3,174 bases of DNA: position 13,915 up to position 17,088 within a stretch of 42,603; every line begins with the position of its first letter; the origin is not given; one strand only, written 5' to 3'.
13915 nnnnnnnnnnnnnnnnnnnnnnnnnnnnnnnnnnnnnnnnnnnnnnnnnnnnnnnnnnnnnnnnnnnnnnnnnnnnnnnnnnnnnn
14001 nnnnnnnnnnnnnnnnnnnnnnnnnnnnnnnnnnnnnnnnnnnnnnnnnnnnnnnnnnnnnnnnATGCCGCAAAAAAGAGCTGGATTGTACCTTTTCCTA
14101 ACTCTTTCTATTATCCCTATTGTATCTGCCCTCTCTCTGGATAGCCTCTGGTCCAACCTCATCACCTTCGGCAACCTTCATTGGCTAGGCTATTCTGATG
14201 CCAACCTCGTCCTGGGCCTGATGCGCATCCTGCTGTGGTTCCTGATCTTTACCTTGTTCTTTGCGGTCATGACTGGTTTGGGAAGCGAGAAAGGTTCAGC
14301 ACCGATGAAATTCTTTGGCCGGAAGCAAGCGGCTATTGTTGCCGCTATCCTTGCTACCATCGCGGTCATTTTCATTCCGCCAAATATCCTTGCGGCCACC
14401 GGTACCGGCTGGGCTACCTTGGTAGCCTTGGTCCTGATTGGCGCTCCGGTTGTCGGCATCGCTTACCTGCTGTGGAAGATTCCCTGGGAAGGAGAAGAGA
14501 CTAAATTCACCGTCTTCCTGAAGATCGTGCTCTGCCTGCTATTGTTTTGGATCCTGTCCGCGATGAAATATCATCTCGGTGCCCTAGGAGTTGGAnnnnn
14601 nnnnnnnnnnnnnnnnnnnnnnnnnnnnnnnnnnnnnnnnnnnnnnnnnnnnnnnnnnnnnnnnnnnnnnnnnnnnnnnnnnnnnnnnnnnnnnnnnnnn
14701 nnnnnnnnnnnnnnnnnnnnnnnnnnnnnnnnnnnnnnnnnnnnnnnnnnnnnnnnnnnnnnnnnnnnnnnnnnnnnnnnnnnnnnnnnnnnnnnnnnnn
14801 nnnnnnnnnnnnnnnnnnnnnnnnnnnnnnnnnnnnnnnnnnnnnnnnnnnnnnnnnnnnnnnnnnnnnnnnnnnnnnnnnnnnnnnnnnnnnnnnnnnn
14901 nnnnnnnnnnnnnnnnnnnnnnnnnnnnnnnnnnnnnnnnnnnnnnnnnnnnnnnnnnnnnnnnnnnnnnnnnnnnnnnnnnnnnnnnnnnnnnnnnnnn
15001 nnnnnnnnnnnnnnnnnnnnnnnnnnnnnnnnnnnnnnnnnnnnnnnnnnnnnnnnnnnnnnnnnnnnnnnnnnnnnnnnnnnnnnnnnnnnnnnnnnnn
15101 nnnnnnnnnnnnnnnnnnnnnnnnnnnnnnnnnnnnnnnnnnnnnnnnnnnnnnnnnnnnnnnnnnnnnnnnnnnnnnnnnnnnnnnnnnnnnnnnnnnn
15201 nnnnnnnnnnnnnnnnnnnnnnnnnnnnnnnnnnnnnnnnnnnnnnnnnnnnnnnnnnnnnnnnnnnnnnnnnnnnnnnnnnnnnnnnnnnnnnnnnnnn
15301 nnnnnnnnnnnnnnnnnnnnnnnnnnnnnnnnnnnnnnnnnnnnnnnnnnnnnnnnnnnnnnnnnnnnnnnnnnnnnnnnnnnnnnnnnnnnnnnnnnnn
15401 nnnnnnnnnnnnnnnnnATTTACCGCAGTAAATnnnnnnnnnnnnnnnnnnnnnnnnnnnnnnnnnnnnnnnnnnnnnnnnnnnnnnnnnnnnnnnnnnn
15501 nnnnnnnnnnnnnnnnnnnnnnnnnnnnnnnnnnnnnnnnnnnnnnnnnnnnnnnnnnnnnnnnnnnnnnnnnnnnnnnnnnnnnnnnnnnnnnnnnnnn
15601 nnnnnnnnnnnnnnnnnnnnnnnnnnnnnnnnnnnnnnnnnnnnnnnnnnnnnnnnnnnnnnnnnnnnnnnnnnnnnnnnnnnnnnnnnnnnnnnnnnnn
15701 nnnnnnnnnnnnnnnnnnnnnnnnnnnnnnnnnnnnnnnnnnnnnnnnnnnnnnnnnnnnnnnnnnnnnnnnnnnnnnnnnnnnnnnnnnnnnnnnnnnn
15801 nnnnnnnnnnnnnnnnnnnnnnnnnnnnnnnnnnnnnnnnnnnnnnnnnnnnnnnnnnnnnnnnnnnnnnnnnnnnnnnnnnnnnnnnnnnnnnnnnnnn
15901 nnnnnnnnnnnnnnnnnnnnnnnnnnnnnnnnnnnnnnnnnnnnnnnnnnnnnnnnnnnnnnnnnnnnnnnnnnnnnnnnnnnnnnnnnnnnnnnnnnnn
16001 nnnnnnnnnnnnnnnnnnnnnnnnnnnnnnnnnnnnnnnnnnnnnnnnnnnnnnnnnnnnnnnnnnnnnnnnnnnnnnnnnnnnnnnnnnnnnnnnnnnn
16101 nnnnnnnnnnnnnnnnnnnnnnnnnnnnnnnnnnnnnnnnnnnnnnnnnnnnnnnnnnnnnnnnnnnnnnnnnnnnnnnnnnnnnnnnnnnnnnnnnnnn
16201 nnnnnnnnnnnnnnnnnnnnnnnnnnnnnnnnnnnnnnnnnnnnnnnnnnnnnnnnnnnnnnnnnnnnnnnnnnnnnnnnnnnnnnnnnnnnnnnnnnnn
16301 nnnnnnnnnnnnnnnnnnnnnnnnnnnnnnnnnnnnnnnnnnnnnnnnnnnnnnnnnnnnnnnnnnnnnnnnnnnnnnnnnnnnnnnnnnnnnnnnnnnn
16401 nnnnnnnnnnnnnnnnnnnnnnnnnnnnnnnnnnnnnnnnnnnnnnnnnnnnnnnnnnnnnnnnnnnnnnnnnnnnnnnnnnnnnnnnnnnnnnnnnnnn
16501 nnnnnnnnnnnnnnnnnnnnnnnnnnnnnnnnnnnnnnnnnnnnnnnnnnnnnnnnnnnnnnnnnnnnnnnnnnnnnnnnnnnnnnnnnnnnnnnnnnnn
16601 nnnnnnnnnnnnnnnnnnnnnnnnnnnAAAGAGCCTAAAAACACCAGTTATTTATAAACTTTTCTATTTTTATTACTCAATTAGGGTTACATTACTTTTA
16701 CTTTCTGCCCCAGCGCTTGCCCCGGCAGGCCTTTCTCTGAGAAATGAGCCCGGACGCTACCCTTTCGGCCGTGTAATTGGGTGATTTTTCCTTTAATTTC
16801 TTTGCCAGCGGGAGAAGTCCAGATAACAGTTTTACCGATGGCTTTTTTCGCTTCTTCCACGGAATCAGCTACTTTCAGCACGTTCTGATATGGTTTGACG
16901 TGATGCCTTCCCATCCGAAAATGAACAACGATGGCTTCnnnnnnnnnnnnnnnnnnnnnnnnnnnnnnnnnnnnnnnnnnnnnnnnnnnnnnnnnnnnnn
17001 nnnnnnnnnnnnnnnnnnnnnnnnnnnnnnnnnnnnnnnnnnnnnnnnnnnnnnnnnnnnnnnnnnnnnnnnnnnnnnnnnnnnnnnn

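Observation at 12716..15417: Tandemly duplicated two-gene cassette (secreted 4-TM protein plus TM-anchored coiled-coil protein) with no recognisable family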

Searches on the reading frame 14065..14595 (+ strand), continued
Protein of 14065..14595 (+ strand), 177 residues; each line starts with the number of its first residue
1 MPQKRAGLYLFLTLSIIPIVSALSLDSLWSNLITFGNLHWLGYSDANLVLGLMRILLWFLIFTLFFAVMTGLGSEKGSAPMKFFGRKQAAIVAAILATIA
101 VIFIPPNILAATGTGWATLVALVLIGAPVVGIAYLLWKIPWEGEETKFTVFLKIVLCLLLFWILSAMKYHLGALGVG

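Call 42: predict_structure(alignment_id=A2)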
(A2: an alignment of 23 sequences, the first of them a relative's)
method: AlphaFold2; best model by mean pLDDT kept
length: 374 residues; sequences in the alignment: 23
mean_pLDDT: 81.8   pTM: 0.45
mean pLDDT of the five models: 81.8, 79.7, 79.1, 76.4, 76.0
residues with pLDDT >= 90: 138; 70-90: 160; 50-70: 62; < 50: 14
segments of 3 or more residues with pLDDT < 50: 13-21
pLDDT, mean of each block of 10 residues (from residue 1): 56 47 57 59 70 87 84 61 91 90 79 78 84 80 88 92 85 73 91 95 80 71 81 84 84 95 95 91 95 96 90 94 90 77 82 92 90 65
secondary structure, 60 per line:
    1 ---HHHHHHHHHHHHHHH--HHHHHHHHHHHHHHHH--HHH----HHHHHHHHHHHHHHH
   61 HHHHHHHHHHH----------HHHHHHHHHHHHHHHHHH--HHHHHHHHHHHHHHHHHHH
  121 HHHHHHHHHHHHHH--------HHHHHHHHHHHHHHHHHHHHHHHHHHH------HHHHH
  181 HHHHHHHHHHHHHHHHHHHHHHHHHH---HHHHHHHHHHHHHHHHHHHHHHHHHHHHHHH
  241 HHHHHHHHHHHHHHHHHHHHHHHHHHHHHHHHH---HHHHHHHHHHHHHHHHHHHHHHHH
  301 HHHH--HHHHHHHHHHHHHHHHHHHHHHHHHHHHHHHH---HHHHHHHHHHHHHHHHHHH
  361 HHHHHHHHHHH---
elements in order: H4-18 H21-36 H46-71 H82-99 H102-134 H143-169 H176-206 H210-273 H277-304 H307-338 H342-371

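Call 44: fold_search(model_id=the predicted structure, library=pdb)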
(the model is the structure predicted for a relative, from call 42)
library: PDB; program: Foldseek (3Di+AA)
matches with E <= 10: 468; with E <= 0.001: 0
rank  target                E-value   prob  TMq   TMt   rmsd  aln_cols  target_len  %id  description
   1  6s37_A                4.7e-02  1.00  0.29  0.65   3.7       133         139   10  Ligand binding domain of the P. putida receptor PcaY_PP in complex with salicylic acid (released 2020-10-21)
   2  6s1a_A                5.3e-02  1.00  0.28  0.64   3.8       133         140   10  Ligand binding domain of the P. putida receptor PcaY_PP (released 2020-10-21)
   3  5tud_D                7.0e-02  0.75  0.19  0.19  23.9       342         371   11  Structural Insights into the Extracellular Recognition of the Human Serotonin 2B Receptor by an Antibody (released 2017-07-26)
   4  6s33_A                7.3e-02  1.00  0.28  0.60   4.6       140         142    9  Ligand binding domain of the P. putida receptor PcaY_PP in complex with Protocatechuate (released 2020-10-21)
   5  8zwf_A                7.6e-02  0.60  0.18  0.19  23.9       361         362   13  cryoEM structure of JR14a bound C3aR-BRIL-BAG2 complex (released 2025-05-14)
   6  6s38_B                8.4e-02  1.00  0.28  0.65   3.9       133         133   10  Ligand binding domain of the P. putida receptor PcaY_PP in complex with quinate (released 2020-10-21)
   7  8tn1_A                1.0e-01  1.00  0.30  0.68   4.0       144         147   10  De novo designed protein binds poly ADP ribose polymerase inhibitors (PARPi) - apo (released 2024-04-24)
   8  9ipy                  1.0e-01  0.44  0.18  0.18  23.1       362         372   14  Structure of JR14a-bound human C3aR (released 2025-04-23)
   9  6s18_A                1.1e-01  1.00  0.27  0.59   4.3       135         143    9  Ligand binding domain of the P. putida receptor PcaY_PP in complex with glycerol (released 2020-10-21)
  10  5w93_A                1.3e-01  1.00  0.28  0.68   3.6       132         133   16  p130Cas complex with paxillin LD1 (released 2017-09-06)
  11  6s3b_B                1.3e-01  1.00  0.26  0.60   4.5       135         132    9  Ligand binding domain of the P. putida receptor PcaY_PP in complex with benzoate (released 2020-10-21)
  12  9llg_R                1.4e-01  0.44  0.17  0.17  23.8       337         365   14  Cryo-EM structure of D1R in complex with de novo designed negative allosteric GEM targeting TM5/6/7 (released 2026-03-04)
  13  8bsa_A                1.6e-01  0.89  0.15  0.32  12.1       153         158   12  Vc1313-LBD bound to D-arginine (released 2023-06-07)
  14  9isi                  1.6e-01  0.35  0.17  0.18  22.9       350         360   14  Structure of human C3aR in apo state (released 2025-04-23)
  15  6s37_B                1.9e-01  1.00  0.26  0.64   3.9       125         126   11  Ligand binding domain of the P. putida receptor PcaY_PP in complex with salicylic acid (released 2020-10-21)
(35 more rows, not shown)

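Call 62: search_protein_families(library=padloc, proteins=[window:14065-14595:+, P0061, P0078], max_evalue=0.1)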
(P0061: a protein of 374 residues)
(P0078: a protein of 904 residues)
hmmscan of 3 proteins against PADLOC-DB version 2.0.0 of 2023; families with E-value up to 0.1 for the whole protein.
window:14065-14595:+ (177 aa): 0 families

P0061 (374 aa): 1 family
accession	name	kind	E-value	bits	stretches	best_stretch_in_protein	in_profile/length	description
PDLC01411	Cas10_Id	-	0.011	11.9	1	272-355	382-462/852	CAS-I-D; effector_LS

P0078 (904 aa): 0 families

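Call 63: search_protein_families(library=phrogs, proteins=[window:14065-14595:+], max_evalue=0.1)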
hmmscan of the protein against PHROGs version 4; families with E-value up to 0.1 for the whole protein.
window:14065-14595:+ (177 aa): 0 families

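Call 64: search_protein_families(library=pfam, alignment_id=A1, max_evalue=0.5)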
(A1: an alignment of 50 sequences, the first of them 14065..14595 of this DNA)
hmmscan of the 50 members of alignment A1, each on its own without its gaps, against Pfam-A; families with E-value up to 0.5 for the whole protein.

A. member 1, window:14065-14595:+ (177 aa): 1 family
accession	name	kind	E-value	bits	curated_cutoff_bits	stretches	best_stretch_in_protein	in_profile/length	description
PF02657.20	SufE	-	0.21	11.8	27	0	36-59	54-77/121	Fe-S metabolism associated domain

B. families by the number of members that match (of 50 scanned): 15 families
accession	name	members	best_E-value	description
PF24418.1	DUF7550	2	0.031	Family of unknown function (DUF7550)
PF15555.11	DUF4658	2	0.031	Domain of unknown function (DUF4658)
PF17672.6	FIMP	2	0.032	Fertilisation-influencing membrane protein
PF20517.3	TMEM127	2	0.12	Transmembrane protein 127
PF02657.20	SufE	2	0.17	Fe-S metabolism associated domain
PF01490.24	Aa_trans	1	0.00057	Transmembrane amino acid transporter protein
PF09933.14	DUF2165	1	0.02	Predicted small integral membrane protein (DUF2165)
PF20966.2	MASE6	1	0.05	MASE6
PF19258.4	KxYKxGKxW_sig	1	0.079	KxYKxGKxW signal peptide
PF01737.22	Ycf9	1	0.092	YCF9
PF23520.1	Microp_apicomplexa_11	1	0.12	Apicomplexa microprotein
PF23636.1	DUF7144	1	0.16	Domain of unknown function (DUF7144)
PF20386.3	DUF6681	1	0.25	Family of unknown function (DUF6681)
PF22868.1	YmiA-like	1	0.4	Protein YmiA-like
PF09843.14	DUF2070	1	0.43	Predicted membrane protein (DUF2070)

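Call 73: search_protein_families(library=pfam, proteins=[L006:7795-9309:+, L006:9352-10248:+, L007:8684-9487:-, L003:1085-1672:+], max_evalue=0.001)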
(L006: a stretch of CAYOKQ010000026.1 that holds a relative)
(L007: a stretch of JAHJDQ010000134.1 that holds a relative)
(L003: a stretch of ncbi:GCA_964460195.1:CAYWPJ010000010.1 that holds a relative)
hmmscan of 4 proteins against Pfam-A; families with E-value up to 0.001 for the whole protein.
L006:7795-9309:+ (505 aa): 2 families
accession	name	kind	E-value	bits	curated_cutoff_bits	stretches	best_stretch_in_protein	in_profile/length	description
PF01935.23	DUF87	-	3.9e-22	79.9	23.2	1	128-351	3-219/220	Helicase HerA, central domain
PF12846.13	AAA_10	-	3.8e-05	23.3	27.5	0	387-476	255-347/362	AAA-like domain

L006:9352-10248:+ (299 aa): 1 family
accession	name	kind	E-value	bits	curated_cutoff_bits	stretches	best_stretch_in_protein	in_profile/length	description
PF06550.16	SPP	-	4.8e-15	56.2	23.9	1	60-289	35-274/283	Signal-peptide peptidase, presenilin aspartyl protease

L007:8684-9487:- (267 aa): 2 families
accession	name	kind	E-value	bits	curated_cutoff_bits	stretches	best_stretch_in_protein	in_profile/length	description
PF12706.13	Lactamase_B_2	-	3.7e-17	63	27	1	35-218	4-200/200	Beta-lactamase superfamily domain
PF13483.12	Lactamase_B_3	-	1.2e-06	29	24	1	32-217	17-160/160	Beta-lactamase superfamily domain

L003:1085-1672:+ (196 aa): 3 families
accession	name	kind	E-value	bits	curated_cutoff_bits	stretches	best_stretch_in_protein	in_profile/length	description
PF00149.33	Metallophos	-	6.2e-21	76.1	21.5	1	1-170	1-190/191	Calcineurin-like phosphoesterase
PF12850.12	Metallophos_2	-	6e-15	56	27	1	1-187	1-133/154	Calcineurin-like phosphoesterase superfamily domain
PF14582.11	Metallophos_3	-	1.5e-09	38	28.2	1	121-187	172-237/259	Metallophosphoesterase, calcineurin superfamily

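Call 81: find_related_loci(query=A1, collection=viral_contigs, flank=4000)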
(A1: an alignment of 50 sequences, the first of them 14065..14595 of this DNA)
Query A1 (177 aa) in viral_contigs; peptide patterns used: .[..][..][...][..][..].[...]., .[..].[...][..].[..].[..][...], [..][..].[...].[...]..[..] (x = any residue, [..] = any of these).
169 stretches matched a pattern, but none encodes a relative of the query by tblastn (E <= 1e-3).

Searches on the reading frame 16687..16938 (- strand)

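Call 10: search_protein_families(library=ncbifam, proteins=[window:16687-16938:-], max_evalue=1)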
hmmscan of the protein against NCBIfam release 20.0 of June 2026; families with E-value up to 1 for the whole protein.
window:16687-16938:- (83 aa): 3 families
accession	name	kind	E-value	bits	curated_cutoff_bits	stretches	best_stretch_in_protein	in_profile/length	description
NF003326.0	PRK04337.1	equivalog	2.5e-25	88.3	85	1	2-82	6-87/88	50S ribosomal protein L35ae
NF007197.1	PRK09618.1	equivalog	0.057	13.4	129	1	19-64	74-119/138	flagellar hook assembly protein FlgD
NF035934.1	ESAT6_2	subfamily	0.22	11.8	100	1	23-58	24-60/96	pore-forming ESAT-6 family protein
